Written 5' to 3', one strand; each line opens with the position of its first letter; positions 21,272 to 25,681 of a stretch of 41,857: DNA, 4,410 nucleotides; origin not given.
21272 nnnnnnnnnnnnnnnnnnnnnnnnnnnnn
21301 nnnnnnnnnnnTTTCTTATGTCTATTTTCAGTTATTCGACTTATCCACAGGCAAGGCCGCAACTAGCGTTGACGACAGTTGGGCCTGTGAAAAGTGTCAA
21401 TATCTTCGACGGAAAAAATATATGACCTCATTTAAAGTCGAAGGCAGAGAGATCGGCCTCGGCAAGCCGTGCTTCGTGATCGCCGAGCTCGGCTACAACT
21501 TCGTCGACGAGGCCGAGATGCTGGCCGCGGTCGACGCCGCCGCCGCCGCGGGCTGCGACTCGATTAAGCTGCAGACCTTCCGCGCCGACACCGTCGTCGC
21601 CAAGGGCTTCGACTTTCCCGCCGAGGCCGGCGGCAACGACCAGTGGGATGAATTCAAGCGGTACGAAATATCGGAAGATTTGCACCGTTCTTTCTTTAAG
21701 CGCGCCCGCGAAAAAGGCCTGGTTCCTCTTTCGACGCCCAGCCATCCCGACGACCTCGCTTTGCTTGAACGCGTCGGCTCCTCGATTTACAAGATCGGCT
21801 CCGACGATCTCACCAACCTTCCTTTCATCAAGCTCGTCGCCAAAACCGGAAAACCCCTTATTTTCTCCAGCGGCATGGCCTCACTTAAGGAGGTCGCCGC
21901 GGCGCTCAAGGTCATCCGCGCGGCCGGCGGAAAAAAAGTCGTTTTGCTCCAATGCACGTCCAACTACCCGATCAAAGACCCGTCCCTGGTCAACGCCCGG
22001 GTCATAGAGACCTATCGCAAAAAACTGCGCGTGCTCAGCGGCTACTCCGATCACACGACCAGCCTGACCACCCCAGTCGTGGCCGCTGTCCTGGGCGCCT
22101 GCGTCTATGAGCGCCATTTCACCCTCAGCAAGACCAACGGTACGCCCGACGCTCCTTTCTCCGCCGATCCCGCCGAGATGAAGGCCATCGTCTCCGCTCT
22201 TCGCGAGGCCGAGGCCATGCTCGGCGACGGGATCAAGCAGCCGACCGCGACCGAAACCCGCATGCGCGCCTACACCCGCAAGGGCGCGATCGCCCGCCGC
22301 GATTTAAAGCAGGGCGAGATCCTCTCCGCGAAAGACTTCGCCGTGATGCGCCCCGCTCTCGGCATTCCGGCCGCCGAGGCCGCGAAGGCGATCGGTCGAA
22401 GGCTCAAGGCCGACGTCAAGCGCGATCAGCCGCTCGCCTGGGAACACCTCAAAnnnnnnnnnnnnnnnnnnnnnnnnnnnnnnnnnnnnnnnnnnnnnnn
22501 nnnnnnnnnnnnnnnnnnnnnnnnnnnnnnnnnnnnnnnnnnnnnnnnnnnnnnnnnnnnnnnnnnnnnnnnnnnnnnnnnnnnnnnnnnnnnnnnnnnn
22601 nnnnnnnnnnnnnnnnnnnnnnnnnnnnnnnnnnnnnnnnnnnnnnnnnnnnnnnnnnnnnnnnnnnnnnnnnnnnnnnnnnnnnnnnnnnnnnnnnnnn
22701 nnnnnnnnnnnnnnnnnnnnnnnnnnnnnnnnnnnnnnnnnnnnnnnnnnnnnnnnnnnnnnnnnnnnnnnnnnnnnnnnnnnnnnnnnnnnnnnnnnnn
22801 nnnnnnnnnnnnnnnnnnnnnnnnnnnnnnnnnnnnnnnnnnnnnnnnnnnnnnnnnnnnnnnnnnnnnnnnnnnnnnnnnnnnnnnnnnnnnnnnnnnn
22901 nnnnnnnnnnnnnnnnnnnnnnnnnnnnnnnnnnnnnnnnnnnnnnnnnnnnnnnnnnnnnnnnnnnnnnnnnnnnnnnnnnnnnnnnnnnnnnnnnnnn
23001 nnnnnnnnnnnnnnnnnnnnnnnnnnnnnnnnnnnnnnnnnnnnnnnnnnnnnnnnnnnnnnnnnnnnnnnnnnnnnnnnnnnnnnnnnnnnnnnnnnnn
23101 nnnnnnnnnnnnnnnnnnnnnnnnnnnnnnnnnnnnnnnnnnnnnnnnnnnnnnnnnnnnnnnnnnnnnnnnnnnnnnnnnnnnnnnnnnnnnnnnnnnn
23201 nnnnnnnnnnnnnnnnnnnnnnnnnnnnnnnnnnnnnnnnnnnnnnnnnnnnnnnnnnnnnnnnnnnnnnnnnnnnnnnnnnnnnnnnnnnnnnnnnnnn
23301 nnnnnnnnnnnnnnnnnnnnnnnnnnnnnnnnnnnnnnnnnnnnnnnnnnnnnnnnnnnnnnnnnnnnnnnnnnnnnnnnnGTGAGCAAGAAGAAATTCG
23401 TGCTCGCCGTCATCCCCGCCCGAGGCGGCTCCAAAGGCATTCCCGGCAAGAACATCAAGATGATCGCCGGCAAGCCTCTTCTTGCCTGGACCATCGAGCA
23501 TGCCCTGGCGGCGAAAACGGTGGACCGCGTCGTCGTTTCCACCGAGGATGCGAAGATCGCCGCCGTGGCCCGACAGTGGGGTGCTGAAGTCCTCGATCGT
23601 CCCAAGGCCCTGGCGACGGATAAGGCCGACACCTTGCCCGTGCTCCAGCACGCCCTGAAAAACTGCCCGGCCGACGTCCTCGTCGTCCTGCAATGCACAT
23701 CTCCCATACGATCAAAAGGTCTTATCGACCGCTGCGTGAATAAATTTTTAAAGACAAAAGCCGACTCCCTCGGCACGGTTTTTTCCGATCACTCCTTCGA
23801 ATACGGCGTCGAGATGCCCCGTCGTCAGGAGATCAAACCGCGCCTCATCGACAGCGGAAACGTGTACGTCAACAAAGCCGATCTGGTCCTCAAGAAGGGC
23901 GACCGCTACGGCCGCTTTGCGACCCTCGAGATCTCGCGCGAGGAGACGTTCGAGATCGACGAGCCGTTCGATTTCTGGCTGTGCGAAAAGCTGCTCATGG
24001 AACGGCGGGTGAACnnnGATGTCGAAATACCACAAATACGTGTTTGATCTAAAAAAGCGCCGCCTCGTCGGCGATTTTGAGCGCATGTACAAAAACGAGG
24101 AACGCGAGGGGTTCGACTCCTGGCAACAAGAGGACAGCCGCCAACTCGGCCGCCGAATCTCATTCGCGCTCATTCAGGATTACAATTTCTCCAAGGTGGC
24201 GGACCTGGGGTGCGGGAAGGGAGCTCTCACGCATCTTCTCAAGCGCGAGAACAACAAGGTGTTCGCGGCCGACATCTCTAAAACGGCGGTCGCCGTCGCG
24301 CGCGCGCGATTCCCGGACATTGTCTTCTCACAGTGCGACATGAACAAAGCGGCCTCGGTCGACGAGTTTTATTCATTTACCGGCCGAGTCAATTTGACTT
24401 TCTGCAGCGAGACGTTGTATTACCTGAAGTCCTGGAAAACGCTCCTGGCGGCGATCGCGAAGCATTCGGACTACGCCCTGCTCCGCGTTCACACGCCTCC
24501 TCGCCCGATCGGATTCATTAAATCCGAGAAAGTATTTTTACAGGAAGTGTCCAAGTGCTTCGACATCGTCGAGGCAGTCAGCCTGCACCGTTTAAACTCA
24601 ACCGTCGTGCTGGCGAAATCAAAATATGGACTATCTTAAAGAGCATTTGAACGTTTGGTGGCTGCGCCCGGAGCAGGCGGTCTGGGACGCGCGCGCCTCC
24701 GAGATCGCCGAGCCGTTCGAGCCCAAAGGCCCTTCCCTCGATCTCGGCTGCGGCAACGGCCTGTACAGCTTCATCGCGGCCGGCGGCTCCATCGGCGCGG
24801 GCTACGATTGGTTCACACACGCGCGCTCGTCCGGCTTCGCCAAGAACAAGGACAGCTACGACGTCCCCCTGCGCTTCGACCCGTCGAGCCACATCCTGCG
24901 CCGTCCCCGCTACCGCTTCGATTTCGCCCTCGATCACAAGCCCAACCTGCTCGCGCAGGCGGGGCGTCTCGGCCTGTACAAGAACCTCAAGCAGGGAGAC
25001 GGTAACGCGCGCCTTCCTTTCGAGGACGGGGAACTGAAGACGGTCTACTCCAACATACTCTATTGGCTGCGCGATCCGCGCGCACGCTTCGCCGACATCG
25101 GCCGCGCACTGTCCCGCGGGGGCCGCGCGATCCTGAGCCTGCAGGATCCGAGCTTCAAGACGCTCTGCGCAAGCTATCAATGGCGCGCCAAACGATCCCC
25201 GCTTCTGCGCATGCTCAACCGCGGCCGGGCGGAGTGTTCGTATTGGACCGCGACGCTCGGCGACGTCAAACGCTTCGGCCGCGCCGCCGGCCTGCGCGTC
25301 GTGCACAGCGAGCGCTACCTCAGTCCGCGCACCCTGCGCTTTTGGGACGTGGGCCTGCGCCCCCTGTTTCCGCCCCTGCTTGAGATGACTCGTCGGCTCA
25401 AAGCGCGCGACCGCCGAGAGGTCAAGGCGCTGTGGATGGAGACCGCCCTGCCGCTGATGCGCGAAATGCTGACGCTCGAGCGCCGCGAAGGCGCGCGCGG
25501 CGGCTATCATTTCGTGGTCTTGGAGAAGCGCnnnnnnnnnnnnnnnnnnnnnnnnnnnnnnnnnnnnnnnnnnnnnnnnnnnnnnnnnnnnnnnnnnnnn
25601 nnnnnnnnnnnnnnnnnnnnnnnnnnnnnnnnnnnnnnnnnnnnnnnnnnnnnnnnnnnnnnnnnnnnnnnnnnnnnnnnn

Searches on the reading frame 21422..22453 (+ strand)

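Call 60: search_protein_families(library=pfam, proteins=[window:21422-22453:+], max_evalue=0.0001)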
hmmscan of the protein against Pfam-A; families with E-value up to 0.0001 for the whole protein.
window:21422-22453:+ (344 aa): 2 families
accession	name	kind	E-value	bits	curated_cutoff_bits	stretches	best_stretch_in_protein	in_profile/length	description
PF03102.20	NeuB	-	3.9e-71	239.8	22.1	1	37-272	2-241/241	NeuB family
PF08666.17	SAF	-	2.2e-10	41.3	21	1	288-344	3-63/63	SAF domain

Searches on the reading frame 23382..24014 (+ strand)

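Call 60: search_protein_families(library=pfam, proteins=[window:23382-24014:+], max_evalue=0.0001)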
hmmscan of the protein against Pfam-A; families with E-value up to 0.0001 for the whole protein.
window:23382-24014:+ (211 aa): 2 families
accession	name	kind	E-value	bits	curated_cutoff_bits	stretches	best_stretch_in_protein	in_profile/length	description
PF02348.25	CTP_transf_3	-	2.7e-25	89.9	22.6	1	9-132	2-124/217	Cytidylyltransferase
PF12804.13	NTP_transf_3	-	2e-07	31.8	27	1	26-134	19-123/160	MobA-like NTP transferase domain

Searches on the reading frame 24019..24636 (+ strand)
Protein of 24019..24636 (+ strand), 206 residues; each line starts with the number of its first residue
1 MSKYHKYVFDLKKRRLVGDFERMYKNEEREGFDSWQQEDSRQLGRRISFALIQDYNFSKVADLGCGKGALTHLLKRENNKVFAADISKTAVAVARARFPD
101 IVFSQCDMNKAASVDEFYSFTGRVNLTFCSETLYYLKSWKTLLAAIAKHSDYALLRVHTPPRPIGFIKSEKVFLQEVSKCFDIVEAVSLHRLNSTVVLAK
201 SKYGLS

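Call 60: search_protein_families(library=pfam, proteins=[window:24019-24636:+], max_evalue=0.0001)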
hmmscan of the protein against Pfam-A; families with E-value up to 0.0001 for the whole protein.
window:24019-24636:+ (206 aa): 7 families
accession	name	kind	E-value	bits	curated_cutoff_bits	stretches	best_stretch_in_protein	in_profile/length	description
PF13649.12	Methyltransf_25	-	3.5e-10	40.9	27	1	60-148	1-91/97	Methyltransferase domain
PF13847.12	Methyltransf_31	-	4.2e-09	36.7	27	1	59-138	6-89/145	Methyltransferase domain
PF08242.18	Methyltransf_12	-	8.2e-09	36.5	30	1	62-149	2-91/98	Methyltransferase domain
PF08241.18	Methyltransf_11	-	4.1e-08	34.2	21.2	1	62-148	2-85/95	Methyltransferase domain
PF05401.17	NodS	-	3e-07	30.9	24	1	52-147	39-130/201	Nodulation protein S (NodS)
PF13489.12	Methyltransf_23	-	5.7e-07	29.8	27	1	40-159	6-120/164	Methyltransferase domain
PF05175.20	MTS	-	2e-06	28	23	1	54-100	29-77/170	Methyltransferase small domain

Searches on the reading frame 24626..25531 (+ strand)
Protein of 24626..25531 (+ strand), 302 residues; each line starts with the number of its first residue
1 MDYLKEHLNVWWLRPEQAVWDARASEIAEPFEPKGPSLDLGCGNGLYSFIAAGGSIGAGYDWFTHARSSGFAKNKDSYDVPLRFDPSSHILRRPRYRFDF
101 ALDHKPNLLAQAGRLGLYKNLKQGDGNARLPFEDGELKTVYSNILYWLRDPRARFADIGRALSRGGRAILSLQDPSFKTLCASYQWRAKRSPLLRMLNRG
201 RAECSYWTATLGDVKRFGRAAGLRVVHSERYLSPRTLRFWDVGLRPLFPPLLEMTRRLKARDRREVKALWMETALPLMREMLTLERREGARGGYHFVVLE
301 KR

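Call 61: search_protein_families(library=pfam, proteins=[window:24626-25531:+], max_evalue=0.0001)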
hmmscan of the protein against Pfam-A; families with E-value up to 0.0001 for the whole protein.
window:24626-25531:+ (302 aa): 1 family
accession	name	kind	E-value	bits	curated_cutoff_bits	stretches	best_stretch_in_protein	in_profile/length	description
PF08241.18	Methyltransf_11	-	5.7e-06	27.3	21.2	0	101-169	23-94/95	Methyltransferase domain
